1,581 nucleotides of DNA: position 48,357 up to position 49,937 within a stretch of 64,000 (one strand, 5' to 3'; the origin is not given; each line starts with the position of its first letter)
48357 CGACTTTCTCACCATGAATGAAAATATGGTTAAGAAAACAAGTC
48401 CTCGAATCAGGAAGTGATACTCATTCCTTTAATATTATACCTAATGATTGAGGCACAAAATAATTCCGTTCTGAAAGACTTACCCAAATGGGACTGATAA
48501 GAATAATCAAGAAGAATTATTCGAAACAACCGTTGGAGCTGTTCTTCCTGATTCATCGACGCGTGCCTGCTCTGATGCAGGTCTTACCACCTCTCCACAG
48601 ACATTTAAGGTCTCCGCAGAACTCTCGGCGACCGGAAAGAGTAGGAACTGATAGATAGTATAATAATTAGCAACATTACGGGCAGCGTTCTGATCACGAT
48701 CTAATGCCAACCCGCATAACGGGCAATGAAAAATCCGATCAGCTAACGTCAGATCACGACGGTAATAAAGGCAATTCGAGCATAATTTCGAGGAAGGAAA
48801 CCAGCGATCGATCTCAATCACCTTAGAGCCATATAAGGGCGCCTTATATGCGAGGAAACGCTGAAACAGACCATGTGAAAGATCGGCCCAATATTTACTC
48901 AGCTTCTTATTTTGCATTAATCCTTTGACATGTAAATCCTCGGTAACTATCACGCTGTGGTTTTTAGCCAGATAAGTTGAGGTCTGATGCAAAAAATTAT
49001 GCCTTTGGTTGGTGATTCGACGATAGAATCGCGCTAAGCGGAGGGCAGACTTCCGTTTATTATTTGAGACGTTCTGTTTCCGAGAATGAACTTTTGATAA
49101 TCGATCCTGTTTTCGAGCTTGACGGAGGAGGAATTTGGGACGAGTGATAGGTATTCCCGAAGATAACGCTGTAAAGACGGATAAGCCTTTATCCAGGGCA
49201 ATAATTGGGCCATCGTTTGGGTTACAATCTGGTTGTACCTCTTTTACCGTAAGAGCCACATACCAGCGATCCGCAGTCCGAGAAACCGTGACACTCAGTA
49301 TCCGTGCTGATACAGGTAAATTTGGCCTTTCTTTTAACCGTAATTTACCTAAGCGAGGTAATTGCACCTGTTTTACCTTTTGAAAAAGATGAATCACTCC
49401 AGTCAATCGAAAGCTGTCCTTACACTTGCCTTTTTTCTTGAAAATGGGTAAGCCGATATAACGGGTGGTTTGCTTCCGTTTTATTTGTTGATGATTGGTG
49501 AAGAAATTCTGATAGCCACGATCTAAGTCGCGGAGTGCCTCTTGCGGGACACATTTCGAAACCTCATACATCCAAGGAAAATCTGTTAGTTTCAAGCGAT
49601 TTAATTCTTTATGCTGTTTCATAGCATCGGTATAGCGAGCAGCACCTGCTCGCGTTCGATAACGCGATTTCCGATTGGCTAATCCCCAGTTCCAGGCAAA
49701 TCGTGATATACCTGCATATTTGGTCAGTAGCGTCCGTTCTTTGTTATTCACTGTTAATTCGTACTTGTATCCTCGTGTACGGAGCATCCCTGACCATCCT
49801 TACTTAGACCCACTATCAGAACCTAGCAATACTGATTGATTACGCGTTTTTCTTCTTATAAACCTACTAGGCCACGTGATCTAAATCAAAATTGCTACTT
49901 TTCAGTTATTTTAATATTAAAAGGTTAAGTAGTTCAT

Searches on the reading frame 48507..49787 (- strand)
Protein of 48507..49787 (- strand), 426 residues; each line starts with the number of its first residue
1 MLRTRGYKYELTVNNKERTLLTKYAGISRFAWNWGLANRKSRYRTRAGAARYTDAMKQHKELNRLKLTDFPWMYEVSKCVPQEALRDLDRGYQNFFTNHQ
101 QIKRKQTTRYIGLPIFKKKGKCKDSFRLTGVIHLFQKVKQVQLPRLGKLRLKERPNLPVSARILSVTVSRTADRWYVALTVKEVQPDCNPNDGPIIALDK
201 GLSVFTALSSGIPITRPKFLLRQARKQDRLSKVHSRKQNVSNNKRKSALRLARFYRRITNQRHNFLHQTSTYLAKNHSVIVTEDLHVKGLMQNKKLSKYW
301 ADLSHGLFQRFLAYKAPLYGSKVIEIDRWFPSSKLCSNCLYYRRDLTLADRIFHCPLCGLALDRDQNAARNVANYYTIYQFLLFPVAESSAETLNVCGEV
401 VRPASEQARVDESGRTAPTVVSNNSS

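Call 49: search_protein_families(library=pfam, proteins=[window:48507-49787:-], max_evalue=0.00001)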
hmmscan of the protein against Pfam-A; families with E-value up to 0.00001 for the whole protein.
window:48507-49787:- (426 aa): 3 families
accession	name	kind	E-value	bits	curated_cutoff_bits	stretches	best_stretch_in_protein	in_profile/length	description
PF07282.18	Cas12f1-like_TNB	-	3.5e-20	72.4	26.3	1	305-372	1-60/60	Cas12f1-like, TNB domain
PF01385.25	OrfB_IS605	-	2.7e-17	63.6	30.5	1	187-293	10-119/120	Probable transposase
PF12323.14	HTH_OrfB_IS605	-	4.9e-12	45.6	21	1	1-46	1-45/47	Helix-turn-helix domain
